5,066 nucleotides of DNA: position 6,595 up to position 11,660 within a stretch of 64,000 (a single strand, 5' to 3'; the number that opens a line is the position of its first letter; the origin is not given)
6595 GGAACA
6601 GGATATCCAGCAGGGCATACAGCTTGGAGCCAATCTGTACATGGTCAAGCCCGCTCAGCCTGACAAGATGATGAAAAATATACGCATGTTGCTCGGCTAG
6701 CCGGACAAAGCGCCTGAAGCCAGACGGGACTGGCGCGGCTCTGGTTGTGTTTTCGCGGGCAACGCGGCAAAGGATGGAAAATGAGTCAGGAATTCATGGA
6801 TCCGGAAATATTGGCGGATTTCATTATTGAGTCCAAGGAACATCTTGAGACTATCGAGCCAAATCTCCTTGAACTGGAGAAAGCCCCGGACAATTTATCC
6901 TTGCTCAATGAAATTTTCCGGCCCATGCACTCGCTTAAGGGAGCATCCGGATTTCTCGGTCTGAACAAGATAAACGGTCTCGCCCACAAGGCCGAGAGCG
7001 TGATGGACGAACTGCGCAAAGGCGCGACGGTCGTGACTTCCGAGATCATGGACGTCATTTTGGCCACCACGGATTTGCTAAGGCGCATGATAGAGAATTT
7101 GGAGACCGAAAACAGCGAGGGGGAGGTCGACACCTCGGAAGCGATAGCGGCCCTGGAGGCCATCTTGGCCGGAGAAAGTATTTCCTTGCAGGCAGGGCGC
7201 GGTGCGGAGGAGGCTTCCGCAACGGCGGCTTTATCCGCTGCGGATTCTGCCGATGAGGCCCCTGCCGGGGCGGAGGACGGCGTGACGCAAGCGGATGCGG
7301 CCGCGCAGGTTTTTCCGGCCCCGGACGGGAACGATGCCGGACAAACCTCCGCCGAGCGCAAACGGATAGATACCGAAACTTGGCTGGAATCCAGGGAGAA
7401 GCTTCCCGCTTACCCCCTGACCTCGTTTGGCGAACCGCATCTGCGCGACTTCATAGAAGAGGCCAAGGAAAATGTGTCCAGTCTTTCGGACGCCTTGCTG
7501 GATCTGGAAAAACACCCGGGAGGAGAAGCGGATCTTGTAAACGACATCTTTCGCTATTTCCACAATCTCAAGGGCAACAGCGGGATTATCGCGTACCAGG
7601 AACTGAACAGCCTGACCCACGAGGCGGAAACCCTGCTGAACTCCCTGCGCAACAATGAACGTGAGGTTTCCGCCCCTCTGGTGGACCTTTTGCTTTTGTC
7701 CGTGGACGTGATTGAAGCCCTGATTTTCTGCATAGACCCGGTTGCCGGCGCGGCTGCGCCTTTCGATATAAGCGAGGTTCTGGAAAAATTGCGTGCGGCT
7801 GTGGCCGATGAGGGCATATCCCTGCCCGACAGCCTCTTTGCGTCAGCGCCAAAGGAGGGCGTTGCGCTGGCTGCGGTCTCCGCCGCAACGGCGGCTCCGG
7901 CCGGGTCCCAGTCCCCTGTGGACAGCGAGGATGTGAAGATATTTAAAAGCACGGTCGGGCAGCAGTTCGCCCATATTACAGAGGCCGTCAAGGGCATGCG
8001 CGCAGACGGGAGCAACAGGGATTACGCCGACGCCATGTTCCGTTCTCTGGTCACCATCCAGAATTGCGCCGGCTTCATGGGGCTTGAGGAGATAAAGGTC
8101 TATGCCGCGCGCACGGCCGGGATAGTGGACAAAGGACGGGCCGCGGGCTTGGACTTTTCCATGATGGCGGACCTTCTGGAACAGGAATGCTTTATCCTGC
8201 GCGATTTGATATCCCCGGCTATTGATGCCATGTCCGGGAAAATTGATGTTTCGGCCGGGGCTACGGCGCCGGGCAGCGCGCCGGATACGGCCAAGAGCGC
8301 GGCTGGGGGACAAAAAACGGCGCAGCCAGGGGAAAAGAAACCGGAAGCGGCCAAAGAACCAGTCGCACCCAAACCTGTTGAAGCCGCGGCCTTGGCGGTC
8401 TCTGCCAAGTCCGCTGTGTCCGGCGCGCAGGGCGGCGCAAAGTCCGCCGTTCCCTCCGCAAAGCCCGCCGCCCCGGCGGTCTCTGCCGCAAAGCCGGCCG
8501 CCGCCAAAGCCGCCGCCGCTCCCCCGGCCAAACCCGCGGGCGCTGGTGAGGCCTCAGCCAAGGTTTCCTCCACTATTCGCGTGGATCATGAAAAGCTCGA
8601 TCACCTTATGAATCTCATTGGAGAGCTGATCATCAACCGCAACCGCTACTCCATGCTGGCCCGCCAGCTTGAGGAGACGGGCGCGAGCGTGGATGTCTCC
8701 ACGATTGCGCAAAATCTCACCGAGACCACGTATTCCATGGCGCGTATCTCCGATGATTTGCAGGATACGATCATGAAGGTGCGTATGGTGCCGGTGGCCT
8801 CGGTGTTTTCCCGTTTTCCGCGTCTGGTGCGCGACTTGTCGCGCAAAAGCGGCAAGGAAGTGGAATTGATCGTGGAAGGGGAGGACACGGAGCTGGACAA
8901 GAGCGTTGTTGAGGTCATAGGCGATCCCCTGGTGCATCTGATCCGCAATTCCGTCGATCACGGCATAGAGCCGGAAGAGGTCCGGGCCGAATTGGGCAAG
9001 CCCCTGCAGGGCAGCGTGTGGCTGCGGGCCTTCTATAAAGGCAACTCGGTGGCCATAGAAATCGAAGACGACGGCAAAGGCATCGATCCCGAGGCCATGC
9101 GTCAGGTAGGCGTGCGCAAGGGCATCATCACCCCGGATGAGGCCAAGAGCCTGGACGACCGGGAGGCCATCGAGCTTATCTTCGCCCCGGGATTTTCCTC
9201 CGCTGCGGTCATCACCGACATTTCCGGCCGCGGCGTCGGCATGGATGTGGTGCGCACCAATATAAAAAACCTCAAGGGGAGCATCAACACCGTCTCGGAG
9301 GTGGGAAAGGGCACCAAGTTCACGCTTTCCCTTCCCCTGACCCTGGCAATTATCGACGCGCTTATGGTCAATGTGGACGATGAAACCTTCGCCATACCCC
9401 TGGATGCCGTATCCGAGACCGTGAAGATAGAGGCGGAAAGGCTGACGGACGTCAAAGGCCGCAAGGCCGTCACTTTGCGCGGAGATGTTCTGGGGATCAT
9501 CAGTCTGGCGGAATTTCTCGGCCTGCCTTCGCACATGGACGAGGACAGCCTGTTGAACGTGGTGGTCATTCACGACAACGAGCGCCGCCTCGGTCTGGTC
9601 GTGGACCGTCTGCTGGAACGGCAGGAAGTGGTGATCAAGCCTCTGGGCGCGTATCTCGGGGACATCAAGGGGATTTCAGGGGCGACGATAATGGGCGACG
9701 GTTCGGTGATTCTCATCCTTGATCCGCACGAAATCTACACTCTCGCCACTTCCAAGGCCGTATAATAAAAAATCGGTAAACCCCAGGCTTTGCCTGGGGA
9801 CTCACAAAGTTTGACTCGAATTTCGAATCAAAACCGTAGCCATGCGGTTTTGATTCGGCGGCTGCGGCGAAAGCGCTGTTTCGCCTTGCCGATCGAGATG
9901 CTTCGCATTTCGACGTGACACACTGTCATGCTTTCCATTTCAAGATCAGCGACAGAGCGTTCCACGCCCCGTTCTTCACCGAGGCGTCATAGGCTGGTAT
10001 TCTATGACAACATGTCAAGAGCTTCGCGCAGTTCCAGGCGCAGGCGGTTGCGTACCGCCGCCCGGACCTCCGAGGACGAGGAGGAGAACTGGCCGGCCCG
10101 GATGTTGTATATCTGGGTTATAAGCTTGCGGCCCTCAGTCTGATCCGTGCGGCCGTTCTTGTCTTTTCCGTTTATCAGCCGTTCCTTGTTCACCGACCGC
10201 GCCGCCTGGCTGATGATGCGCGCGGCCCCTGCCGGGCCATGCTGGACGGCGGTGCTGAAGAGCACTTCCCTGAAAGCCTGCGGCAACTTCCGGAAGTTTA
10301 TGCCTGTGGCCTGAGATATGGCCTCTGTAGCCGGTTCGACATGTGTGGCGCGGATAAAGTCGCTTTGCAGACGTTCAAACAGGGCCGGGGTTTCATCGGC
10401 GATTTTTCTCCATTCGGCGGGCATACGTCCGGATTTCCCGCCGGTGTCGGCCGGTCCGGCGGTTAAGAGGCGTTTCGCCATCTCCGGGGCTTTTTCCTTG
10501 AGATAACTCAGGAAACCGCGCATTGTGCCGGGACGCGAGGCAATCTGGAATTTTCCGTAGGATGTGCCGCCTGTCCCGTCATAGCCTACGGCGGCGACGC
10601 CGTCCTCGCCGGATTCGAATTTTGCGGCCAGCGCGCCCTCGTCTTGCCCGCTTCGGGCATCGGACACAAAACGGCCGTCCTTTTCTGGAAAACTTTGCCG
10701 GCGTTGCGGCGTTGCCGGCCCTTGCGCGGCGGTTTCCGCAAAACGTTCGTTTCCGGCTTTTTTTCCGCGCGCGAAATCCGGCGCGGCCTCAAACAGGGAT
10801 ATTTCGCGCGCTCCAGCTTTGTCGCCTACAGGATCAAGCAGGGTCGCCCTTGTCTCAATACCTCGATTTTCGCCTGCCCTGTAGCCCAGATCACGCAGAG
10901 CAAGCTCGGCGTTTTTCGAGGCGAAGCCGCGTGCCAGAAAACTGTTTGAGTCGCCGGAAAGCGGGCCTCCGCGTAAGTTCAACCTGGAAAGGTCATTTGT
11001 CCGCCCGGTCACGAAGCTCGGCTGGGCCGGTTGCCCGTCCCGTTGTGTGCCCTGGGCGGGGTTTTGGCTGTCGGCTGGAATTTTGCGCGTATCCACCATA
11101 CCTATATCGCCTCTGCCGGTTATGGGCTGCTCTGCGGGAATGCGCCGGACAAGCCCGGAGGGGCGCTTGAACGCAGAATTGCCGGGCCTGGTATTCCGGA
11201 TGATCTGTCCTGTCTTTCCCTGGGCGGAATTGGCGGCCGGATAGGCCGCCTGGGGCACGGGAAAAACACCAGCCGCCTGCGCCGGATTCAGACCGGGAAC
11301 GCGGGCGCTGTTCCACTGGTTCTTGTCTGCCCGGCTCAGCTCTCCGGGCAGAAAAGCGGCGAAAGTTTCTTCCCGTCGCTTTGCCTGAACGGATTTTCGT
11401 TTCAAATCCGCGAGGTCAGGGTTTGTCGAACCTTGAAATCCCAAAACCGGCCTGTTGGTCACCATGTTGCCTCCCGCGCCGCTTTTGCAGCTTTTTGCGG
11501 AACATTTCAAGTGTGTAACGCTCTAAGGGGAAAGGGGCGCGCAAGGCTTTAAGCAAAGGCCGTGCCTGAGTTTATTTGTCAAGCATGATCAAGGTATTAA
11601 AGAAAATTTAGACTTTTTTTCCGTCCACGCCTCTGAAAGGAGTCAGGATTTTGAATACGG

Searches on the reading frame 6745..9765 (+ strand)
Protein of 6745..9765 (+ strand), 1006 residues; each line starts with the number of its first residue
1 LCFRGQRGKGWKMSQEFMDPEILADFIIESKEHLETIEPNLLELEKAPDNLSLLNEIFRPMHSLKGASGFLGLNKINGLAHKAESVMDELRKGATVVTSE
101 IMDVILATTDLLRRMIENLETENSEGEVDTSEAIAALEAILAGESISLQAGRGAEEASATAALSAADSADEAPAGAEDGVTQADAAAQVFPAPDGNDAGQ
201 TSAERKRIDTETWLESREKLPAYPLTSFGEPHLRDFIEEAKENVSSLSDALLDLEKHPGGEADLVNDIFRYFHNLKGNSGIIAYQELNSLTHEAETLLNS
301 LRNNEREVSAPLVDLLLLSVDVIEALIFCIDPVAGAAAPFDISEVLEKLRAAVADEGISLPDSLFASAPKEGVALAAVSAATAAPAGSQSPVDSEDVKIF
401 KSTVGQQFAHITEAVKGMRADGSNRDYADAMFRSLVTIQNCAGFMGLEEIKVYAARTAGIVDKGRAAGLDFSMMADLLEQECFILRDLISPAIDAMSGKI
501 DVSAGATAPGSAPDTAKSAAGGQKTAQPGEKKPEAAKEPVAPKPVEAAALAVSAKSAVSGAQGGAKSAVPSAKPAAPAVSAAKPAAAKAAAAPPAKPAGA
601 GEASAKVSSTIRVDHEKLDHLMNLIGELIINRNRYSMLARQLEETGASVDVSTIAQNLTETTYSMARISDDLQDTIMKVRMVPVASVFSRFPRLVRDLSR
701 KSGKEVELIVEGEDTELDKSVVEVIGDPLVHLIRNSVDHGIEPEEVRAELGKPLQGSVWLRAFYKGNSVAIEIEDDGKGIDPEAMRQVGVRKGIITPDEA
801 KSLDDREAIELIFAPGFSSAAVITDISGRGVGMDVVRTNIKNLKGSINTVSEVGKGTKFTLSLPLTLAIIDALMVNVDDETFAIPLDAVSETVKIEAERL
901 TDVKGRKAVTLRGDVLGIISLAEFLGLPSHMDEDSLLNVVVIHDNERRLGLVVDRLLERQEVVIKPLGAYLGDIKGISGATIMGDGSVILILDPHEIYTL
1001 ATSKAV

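Call 91: search_protein_families(library=pfam, proteins=[window:6745-9765:+], max_evalue=0.00001)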
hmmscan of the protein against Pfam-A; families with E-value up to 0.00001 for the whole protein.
window:6745-9765:+ (1006 aa): 4 families
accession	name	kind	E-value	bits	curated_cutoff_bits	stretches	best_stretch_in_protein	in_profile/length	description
PF01627.28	Hpt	-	2.9e-32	111.2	24.6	2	21-121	1-83/84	Hpt domain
PF01584.24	CheW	-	3.1e-29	101.8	23.5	1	872-998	2-134/138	CheW-like domain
PF02895.20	H-kinase_dim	-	5.2e-21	75.3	23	1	608-679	1-68/68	Signal transducing histidine kinase, homodimeric domain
PF02518.31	HATPase_c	-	1.7e-16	61.1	26.4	1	728-866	5-110/111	Histidine kinase-, DNA gyrase B-, and HSP90-like ATPase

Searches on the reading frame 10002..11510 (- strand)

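Call 91: search_protein_families(library=pfam, proteins=[window:10002-11510:-], max_evalue=0.00001)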
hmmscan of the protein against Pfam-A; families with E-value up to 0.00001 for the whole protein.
window:10002-11510:- (502 aa): 1 family
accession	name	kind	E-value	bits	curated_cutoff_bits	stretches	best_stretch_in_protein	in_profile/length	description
PF21277.2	T6SS_VgrG3-like_C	-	3e-27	96.2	27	1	292-492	2-181/183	Type VI secretion system spike protein VgrG3-like, C-terminal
